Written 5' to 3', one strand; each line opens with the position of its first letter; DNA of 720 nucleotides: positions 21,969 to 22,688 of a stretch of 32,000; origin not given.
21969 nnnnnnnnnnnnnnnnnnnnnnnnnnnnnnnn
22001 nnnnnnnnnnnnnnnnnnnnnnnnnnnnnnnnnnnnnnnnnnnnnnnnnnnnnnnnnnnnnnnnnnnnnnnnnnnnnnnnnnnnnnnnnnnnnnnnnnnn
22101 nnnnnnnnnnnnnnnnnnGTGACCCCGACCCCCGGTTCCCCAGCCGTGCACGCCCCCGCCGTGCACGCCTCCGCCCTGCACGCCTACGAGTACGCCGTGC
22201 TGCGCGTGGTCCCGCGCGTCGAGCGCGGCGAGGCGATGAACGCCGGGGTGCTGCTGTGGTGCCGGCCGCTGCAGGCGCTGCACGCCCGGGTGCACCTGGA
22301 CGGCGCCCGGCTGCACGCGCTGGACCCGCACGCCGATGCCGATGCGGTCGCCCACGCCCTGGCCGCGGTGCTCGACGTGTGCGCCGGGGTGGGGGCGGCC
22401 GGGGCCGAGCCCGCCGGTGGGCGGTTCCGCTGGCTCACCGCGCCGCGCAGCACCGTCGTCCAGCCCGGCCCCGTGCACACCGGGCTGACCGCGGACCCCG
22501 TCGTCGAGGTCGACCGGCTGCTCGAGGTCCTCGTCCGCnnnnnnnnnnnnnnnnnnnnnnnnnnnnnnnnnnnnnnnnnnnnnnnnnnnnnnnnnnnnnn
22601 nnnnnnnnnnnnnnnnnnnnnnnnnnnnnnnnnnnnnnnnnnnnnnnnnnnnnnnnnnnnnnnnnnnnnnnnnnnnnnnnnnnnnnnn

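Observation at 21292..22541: Translationally coupled HipA/PI3-4K-like kinase + DUF3037 two-gene cassette of unknown function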

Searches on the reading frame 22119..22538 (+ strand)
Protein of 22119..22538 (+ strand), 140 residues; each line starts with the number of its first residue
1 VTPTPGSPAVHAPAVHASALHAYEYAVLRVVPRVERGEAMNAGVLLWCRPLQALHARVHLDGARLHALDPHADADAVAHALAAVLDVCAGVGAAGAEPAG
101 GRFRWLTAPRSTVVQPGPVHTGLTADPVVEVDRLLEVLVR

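Call 3: search_protein_families(library=pfam, proteins=[window:22119-22538:+], max_evalue=1)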
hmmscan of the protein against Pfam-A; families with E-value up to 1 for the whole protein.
window:22119-22538:+ (140 aa): 2 families
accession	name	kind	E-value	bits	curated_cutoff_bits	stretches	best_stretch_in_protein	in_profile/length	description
PF11236.13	DUF3037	-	3.4e-37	127.7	22.6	1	25-139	1-118/118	Protein of unknown function (DUF3037)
PF25230.1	DUF7846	-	0.04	14.2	26.3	1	49-80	15-47/177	Domain of unknown function (DUF7846)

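Call 4: search_protein_families(library=ncbifam, proteins=[window:22119-22538:+], max_evalue=1)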
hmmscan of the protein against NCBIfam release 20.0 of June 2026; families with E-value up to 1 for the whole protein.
window:22119-22538:+ (140 aa): 0 families

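Call 5: search_protein_families(library=padloc, proteins=[window:22119-22538:+], max_evalue=1)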
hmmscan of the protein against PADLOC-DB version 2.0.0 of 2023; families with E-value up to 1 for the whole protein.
window:22119-22538:+ (140 aa): 1 family
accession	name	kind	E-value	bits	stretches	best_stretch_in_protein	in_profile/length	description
PDLC04767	PDC-M66B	-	1.5e-06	25.9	1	21-84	2-65/281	-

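Call 32: search_protein_representatives(protein=window:22119-22538:+)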
Query: 140 residues. Proteins with E-value up to 0.001 (for the whole library): 1478; up to 1e-10: 513; up to 1e-30: 6. The best 150 are listed.
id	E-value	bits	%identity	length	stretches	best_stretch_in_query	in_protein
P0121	6.4e-43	162.4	65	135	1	20-140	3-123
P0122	1.4e-33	132.1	62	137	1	22-137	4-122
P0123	4.3e-33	130.6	58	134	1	20-139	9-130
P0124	4.9e-32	127.1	57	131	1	20-139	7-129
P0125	2.2e-31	125.1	72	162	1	28-119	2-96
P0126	2.2e-31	125.0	52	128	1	13-140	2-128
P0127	1.3e-30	122.6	54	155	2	16-100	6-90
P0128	6.5e-30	120.3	60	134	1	22-139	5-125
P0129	3.7e-29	117.8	57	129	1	20-136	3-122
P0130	8.3e-29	116.7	51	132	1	19-140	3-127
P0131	1.4e-28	115.9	55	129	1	21-134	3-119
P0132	3.1e-28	114.8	54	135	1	22-138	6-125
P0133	4.5e-28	114.3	52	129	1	21-139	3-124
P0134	6.2e-28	113.9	51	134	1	19-140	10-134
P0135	1.1e-27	113.1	56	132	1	23-140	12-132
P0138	6.8e-27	110.5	57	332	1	22-138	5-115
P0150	5.1e-25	104.4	57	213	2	22-107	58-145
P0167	1.1e-23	100.1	59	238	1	14-111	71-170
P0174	1.6e-22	96.3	61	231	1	53-140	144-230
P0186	7.8e-22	94.1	47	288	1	21-139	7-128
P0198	9.6e-21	90.6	59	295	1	15-102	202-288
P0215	9.2e-20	87.4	45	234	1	22-139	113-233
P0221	2.3e-19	86.1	41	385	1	21-139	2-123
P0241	2.6e-18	82.7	54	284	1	20-121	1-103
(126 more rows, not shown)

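Call 35: search_solved_structures(query=window:22119-22538:+, max_evalue=10, show_alignments=2)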
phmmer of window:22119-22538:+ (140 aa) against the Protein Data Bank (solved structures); distinct sequences matched with E-value up to 10: 0.

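Call 36: find_homologous_proteins(query=window:22119-22538:+, max_evalue=0.001)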
Query window:22119-22538:+ (140 aa): 7492 proteins with E <= 0.001 among 7973 candidates; the best 120 are listed.
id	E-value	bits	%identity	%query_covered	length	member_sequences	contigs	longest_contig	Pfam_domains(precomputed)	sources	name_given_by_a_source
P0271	3.5e-75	269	93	100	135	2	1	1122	PF11236.14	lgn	-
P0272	8.9e-71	254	89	100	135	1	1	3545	PF11236.14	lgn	-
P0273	4.8e-53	197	74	94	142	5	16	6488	PF11236.14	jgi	jgi:hypothetical protein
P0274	8.1e-53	196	76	88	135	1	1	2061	PF11236.14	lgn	-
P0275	9.4e-53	196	78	87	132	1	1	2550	PF11236.14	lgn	-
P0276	2.4e-52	195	75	94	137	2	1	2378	PF11236.14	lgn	-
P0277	3.9e-52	194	76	88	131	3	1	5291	PF11236.14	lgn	-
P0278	4.7e-51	190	76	88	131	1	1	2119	PF11236.14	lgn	-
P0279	6.6e-51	190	73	90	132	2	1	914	PF11236.14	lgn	-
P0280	6.8e-51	190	76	88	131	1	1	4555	PF11236.14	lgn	-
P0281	2.5e-50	188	72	86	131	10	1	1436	PF11236.14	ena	-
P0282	3.9e-50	187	75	85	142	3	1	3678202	PF11236.14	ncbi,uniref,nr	ncbi:DUF3037 domain-containing protein [Rhodococcus antarcticus]|uniref:DUF3037 domain-containing pr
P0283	1.6e-47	179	77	84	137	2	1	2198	PF11236.14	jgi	jgi:hypothetical protein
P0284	2.1e-47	179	74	78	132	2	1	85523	PF11236.14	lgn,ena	-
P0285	2.3e-47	178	73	86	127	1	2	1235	PF11236.14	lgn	-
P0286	9.6e-47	176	74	84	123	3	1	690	PF11236.14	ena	-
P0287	1.9e-46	175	70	79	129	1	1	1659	PF11236.14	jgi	jgi:hypothetical protein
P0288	3.5e-46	175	73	84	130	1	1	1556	PF11236.14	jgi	jgi:hypothetical protein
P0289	1.6e-45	173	71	79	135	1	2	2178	PF11236.14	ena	-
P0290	1.6e-45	172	67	84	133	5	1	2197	PF11236.14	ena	-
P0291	1.7e-45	172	72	84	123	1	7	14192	PF11236.14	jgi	jgi:hypothetical protein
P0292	1.7e-45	172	72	84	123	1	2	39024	PF11236.14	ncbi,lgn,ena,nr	ncbi:MAG TPA: DUF3037 domain-containing protein [Jatrophihabitantaceae bacterium]|nr:DUF3037 domain-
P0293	1.8e-45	172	69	87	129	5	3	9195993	PF11236.14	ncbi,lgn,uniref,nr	ncbi:DUF3037 domain-containing protein [Cryptosporangium arvum]|uniref:DUF3037 domain-containing pro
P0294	2.4e-45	172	68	88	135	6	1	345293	PF11236.14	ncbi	ncbi:DUF3037 domain-containing protein [Cryptosporangium aurantiacum]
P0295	2.9e-45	172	72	80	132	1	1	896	PF11236.14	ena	-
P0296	5.3e-45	171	72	86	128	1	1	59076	PF11236.14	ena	-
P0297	9.1e-45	170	68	86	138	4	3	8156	PF11236.14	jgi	-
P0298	9.9e-45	170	69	84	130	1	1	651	PF11236.14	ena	-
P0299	1.0e-44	170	72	85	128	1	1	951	PF11236.14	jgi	jgi:hypothetical protein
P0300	1.0e-44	170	70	87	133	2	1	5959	PF11236.14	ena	-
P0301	1.1e-44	170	73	84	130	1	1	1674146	PF11236.14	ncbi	-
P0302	1.4e-44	169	73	84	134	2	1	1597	PF11236.14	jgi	jgi:Protein of unknown function (DUF3037)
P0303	1.4e-44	169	68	84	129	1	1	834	PF11236.14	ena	-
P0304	1.5e-44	169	72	75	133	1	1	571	PF11236.14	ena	-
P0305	1.7e-44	169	70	77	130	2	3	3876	PF11236.14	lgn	-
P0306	1.9e-44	169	68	86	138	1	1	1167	PF11236.14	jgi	jgi:hypothetical protein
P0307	2.1e-44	169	67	91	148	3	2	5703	PF11236.14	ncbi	ncbi:MAG: DUF3037 domain-containing protein [Actinomycetes bacterium]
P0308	2.2e-44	169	74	84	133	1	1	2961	PF11236.14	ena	-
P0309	2.4e-44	169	70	79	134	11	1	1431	PF11236.14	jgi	jgi:hypothetical protein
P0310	2.6e-44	169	69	87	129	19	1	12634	PF11236.14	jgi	jgi:hypothetical protein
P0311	2.7e-44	169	68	89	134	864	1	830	PF11236.14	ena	-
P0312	2.8e-44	168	65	85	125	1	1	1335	PF11236.14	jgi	jgi:hypothetical protein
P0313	2.9e-44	168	67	86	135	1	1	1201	PF11236.14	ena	-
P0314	3.1e-44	168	69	85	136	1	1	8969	PF11236.14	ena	-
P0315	3.2e-44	168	66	88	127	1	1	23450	PF11236.14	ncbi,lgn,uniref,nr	ncbi:DUF3037 domain-containing protein [Streptomyces sp. 15-116A]|uniref:DUF3037 domain-containing p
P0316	3.9e-44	168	69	84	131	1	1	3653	PF11236.14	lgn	-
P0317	3.9e-44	168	65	86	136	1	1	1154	PF11236.14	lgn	-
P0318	3.9e-44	168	72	84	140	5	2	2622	PF11236.14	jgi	-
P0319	4.0e-44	168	70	85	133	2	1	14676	PF11236.14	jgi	jgi:hypothetical protein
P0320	4.1e-44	168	72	84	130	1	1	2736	PF11236.14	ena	-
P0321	4.3e-44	168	67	88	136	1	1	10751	PF11236.14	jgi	jgi:hypothetical protein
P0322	4.6e-44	168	70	85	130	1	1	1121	PF11236.14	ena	-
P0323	4.7e-44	168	65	91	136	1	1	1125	PF11236.14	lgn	-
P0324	4.8e-44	168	70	80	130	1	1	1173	PF11236.14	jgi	jgi:hypothetical protein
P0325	5.4e-44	168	70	80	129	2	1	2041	PF11236.14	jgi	jgi:hypothetical protein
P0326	5.5e-44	168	66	83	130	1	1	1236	PF11236.14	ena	-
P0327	5.5e-44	168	-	-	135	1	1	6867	PF11236.14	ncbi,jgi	-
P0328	5.6e-44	168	67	85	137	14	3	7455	PF11236.14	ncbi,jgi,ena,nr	ncbi:MAG: hypothetical protein QOF95_2921 [Pseudonocardiales bacterium]|jgi:hypothetical protein|nr:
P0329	5.9e-44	167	69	79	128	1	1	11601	PF11236.14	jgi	jgi:hypothetical protein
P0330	6.2e-44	167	64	85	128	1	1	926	PF11236.14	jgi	jgi:hypothetical protein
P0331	6.9e-44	167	69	85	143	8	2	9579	PF11236.14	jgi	jgi:Protein of unknown function (DUF3037)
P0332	7.0e-44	167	68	82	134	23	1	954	PF11236.14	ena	-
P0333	7.7e-44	167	67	86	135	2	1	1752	PF11236.14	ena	-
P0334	8.0e-44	167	69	85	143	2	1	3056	PF11236.14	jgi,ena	-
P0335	8.0e-44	167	67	86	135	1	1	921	PF11236.14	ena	-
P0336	8.3e-44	167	66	87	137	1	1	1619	PF11236.14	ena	-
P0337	8.4e-44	167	71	79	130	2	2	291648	PF11236.14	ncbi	ncbi:DUF3037 domain-containing protein [Geodermatophilus sp. SYSU D01186]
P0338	8.6e-44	167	70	84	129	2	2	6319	PF11236.14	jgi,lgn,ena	-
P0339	9.1e-44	167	68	86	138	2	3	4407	PF11236.14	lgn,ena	-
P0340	9.4e-44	167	69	80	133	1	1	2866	PF11236.14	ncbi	-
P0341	9.7e-44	167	69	85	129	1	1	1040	PF11236.14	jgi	jgi:hypothetical protein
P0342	1.0e-43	167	68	85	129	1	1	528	PF11236.14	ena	-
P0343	1.1e-43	167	67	89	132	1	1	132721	PF11236.14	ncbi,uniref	ncbi:DUF3037 domain-containing protein [Streptomyces thermospinosisporus]|uniref:DUF3037 domain-cont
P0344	1.2e-43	166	69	85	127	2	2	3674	PF11236.14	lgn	-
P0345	1.2e-43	166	66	76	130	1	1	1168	PF11236.14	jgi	jgi:hypothetical protein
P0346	1.2e-43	166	69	80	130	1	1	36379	PF11236.14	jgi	jgi:hypothetical protein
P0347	1.2e-43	166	63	88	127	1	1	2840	PF11236.14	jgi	jgi:hypothetical protein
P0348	1.2e-43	166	69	85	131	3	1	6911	PF11236.14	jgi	jgi:hypothetical protein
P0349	1.2e-43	166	67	86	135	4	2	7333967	PF11236.14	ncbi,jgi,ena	-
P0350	1.2e-43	166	66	88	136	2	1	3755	PF11236.14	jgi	jgi:Protein of unknown function (DUF3037)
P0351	1.2e-43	166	67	87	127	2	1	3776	PF11236.14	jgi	jgi:hypothetical protein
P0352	1.3e-43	166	67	84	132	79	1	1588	PF11236.14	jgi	jgi:hypothetical protein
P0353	1.4e-43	166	68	85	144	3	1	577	PF11236.14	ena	-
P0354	1.4e-43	166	71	84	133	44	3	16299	PF11236.14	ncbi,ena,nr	ncbi:MAG TPA: DUF3037 domain-containing protein [Actinomycetes bacterium]|nr:DUF3037 domain-containi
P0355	1.4e-43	166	66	89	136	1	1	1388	PF11236.14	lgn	-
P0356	1.4e-43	166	69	85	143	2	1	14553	PF11236.14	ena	-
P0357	1.5e-43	166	64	94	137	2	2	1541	PF11236.14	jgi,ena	jgi:hypothetical protein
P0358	1.6e-43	166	68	83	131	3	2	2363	PF11236.14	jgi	jgi:Protein of unknown function (DUF3037)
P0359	1.7e-43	166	69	85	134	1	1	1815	PF11236.14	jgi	jgi:DUF3037 family protein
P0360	1.7e-43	166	66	83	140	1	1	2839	PF11236.14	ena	-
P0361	1.8e-43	166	70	80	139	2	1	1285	PF11236.14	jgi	jgi:Protein of unknown function (DUF3037)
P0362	1.9e-43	166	67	88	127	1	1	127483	PF11236.14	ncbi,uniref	ncbi:DUF3037 domain-containing protein [Streptomyces sp. NPDC085937]|uniref:DUF3037 domain-containin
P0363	2.1e-43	166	67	85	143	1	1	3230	PF11236.14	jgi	jgi:DUF3037 family protein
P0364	2.3e-43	166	66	85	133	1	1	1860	PF11236.14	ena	-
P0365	2.5e-43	165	68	85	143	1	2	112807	PF11236.14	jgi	jgi:hypothetical protein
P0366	2.6e-43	165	62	91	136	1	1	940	PF11236.14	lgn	-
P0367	2.7e-43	165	69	84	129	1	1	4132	PF11236.14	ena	-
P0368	2.8e-43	165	69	84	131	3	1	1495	PF11236.14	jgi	jgi:hypothetical protein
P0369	2.9e-43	165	65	86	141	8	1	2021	PF11236.14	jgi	jgi:hypothetical protein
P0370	2.9e-43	165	67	86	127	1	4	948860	PF11236.14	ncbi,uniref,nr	ncbi:DUF3037 domain-containing protein [Streptomyces virens]|uniref:DUF3037 domain-containing protei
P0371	3.3e-43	165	68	81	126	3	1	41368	PF11236.14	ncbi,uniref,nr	ncbi:DUF3037 domain-containing protein [Klenkia sp. PcliD-1-E]|uniref:DUF3037 domain-containing prot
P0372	3.5e-43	165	66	80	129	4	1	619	PF11236.14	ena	-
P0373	3.5e-43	165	69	80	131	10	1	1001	PF11236.14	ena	-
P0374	3.7e-43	165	67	85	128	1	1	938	PF11236.14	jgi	jgi:hypothetical protein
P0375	3.8e-43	165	67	85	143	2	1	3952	PF11236.14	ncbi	ncbi:MAG: DUF3037 domain-containing protein [Streptosporangiaceae bacterium]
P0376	3.9e-43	165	68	86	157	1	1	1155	PF11236.14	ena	-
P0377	4.0e-43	165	67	91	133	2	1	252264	PF11236.14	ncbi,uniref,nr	ncbi:DUF3037 domain-containing protein [Streptomyces silvensis]|uniref:DUF3037 domain-containing pro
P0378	4.2e-43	165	70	84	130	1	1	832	PF11236.14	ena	-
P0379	4.2e-43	165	67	80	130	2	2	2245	PF11236.14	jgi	jgi:hypothetical protein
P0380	4.4e-43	165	71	84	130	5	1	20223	PF11236.14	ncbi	-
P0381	4.5e-43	165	69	84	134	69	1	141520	PF11236.14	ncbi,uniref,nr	ncbi:DUF3037 domain-containing protein [Blastococcus sp. BMG 814]|uniref:DUF3037 domain-containing p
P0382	4.5e-43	165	65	85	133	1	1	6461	PF11236.14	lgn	-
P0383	4.5e-43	165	69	81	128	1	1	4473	PF11236.14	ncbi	-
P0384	4.6e-43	165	69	85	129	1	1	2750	PF11236.14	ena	-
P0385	4.7e-43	164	68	85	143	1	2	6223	PF11236.14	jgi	jgi:hypothetical protein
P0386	5.0e-43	164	68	85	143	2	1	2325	PF11236.14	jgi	jgi:hypothetical protein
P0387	5.3e-43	164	66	80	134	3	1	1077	PF11236.14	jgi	jgi:hypothetical protein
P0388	5.4e-43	164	70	79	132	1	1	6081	PF11236.14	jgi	jgi:hypothetical protein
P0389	5.4e-43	164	66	88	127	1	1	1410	PF11236.14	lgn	-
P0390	5.5e-43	164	67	88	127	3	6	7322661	PF11236.14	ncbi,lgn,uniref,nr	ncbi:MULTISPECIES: DUF3037 domain-containing protein [unclassified Streptomyces]|uniref:DUF3037 doma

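Call 50: find_encoding_contigs(protein=P0370, flank=8000, max_places=1)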
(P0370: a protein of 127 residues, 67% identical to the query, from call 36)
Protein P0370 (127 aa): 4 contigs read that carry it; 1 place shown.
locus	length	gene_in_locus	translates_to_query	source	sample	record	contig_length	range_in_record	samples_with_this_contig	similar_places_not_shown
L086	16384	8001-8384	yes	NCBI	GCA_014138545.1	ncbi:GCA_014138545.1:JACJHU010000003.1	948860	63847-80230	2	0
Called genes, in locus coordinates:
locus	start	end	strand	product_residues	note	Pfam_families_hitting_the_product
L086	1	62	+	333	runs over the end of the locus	PF00892:EamA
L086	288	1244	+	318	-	PF00892:EamA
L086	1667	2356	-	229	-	PF12900:Pyridox_ox_2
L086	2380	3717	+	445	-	PF00392:GntR, PF13412:HTH_24 (faint), PF00155:Aminotran_1_2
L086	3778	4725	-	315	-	PF00892:EamA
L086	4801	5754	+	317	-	PF00126:HTH_1, PF03466:LysR_substrate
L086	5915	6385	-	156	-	PF01243:PNPOx_N, PF12900:Pyridox_ox_2 (weak)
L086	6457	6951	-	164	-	PF00355:Rieske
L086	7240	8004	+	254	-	PF20613:HipA_2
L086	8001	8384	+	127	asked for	PF11236:DUF3037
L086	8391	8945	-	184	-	-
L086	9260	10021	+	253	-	PF00106:adh_short, PF08659:KR, PF01370:Epimerase (weak), PF13561:adh_short_C2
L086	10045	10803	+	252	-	PF23441:SDR, PF00106:adh_short, PF13561:adh_short_C2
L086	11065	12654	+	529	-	PF00496:SBP_bac_5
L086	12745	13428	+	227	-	PF03167:UDG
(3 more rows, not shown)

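Call 51: find_encoding_contigs(protein=P0381, flank=8000, max_places=1)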
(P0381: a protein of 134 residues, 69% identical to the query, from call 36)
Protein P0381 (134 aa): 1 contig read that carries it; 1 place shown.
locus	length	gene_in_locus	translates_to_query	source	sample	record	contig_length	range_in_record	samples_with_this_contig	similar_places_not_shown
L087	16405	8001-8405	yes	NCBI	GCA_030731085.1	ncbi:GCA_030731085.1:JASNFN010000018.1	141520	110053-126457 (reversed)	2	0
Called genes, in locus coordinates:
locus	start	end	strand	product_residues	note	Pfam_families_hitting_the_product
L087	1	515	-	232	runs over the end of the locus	PF01127:Sdh_cyt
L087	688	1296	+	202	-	PF00174:Oxidored_molyb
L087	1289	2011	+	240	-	PF00970:FAD_binding_6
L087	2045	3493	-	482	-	PF17900:Peptidase_M1_N, PF01433:Peptidase_M1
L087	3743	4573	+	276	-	PF01226:Form_Nir_trans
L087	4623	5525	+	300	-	PF00005:ABC_tran, PF13304:AAA_21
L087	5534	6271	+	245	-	PF12730:ABC2_membrane_4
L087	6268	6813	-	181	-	PF09348:DUF1990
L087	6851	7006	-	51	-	-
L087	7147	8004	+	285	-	PF20613:HipA_2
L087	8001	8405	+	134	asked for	PF11236:DUF3037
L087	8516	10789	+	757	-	PF05787:PhoX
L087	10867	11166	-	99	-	PF01329:Pterin_4a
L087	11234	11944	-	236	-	PF01507:PAPS_reduct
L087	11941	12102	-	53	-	-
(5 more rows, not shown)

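Call 52: predict_structure(alignment_id=A1)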
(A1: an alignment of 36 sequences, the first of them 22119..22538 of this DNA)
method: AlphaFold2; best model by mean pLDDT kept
length: 140 residues; sequences in the alignment: 36
mean_pLDDT: 90.5   pTM: 0.78
mean pLDDT of the five models: 90.5, 89.1, 88.5, 88.2, 84.4
residues with pLDDT >= 90: 106; 70-90: 22; 50-70: 12; < 50: 0
segments of 3 or more residues with pLDDT < 50: none
pLDDT, mean of each block of 10 residues (from residue 1): 70 69 97 80 98 98 94 94 96 94 91 90 98 98
secondary structure, 60 per line:
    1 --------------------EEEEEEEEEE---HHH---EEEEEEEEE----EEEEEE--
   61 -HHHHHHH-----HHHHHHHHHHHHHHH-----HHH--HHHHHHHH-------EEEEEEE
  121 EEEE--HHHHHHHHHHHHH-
elements in order: E21-30 E40-48 E53-58 H62-68 H74-88 H99-106 E114-124 H127-139

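Call 56: fold_search(model_id=the predicted structure, library=pdb)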
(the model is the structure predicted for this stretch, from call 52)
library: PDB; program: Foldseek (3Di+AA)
matches with E <= 10: 161; with E <= 0.001: 0
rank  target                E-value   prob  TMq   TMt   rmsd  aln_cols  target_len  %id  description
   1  6ww7_I                1.6e+00  0.13  0.24  0.22   3.5        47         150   15  Structure of the human ER membrane protein complex in a lipid nanodisc (released 2020-05-27)
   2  6rqm_A                1.7e+00  0.09  0.18  0.22   2.8        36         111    8  A blocking anti-CTLA-4 Nanobody (KN044) complexed with CTLA-4 (released 2020-07-08)
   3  2h2u_B                1.8e+00  0.04  0.17  0.09   5.6        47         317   15  Crystal structure of the E130Y mutant of human soluble calcium-activated nucleotidase (SCAN) with calcium ion (released 2006-07-18)
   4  3b9c_A                2.1e+00  0.03  0.16  0.16  11.9        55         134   11  Crystal Structure of Human GRP CRD (released 2008-03-18)
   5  8cgm_A                2.1e+00  0.02  0.09  0.07  13.3        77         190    8  Structure of the lipoprotein transporter LolA from Porphyromonas gingivalis (released 2023-06-21)
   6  4hx3_F                2.3e+00  0.01  0.16  0.18  15.7       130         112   10  Crystal structure of Streptomyces caespitosus sermetstatin in complex with S. caespitosus snapalysin (released 2012-12-05)
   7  5it6                  2.6e+00  0.06  0.18  0.19   8.2        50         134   12  Galectin-related protein: an integral member of the network of chicken galectins (released 2016-07-13)
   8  8s9s_10               2.9e+00  0.08  0.23  0.21   3.6        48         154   14  Structure of the human ER membrane protein complex (EMC) in GDN (released 2023-05-17)
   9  5clq_B                2.9e+00  0.03  0.14  0.14  16.3        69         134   13  Ran Y39A in complex with GPPNHP and RanBD1 (released 2015-09-09)
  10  2h2u_A                3.1e+00  0.03  0.16  0.09   5.2        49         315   16  Crystal structure of the E130Y mutant of human soluble calcium-activated nucleotidase (SCAN) with calcium ion (released 2006-07-18)
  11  5cy4_B                3.3e+00  0.09  0.27  0.23   5.0        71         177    4  Crystal structure of an oligoribonuclease from Acinetobacter baumannii (released 2015-08-19)
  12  8j0n_J                3.3e+00  0.04  0.20  0.19   4.0        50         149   12  cryo-EM structure of human EMC (released 2024-04-03)
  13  6hts_D                3.3e+00  0.01  0.18  0.08  13.8       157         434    8  Cryo-EM structure of the human INO80 complex bound to nucleosome (released 2018-11-07)
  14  3vkl_A                3.5e+00  0.02  0.13  0.07  10.5        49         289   10  Protease-resistant mutant form of human Galectin-8 in complex with two lactose molecules (released 2012-09-12)
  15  7r1e_B                3.5e+00  0.02  0.15  0.04   4.6        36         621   11  Mosquitocidal Cry11Ba determined at pH 10.4 from naturally-occurring nanocrystals by Serial femtosecond crystallograph (released 2022-07-27)
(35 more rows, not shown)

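Call 65: search_protein_families(library=phrogs, proteins=[window:22119-22538:+], max_evalue=1)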
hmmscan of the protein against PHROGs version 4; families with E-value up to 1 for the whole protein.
window:22119-22538:+ (140 aa): 1 family
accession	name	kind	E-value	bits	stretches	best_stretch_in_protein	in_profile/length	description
phrog_5137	-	unknown function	0.00034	21.5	1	22-58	4-40/279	-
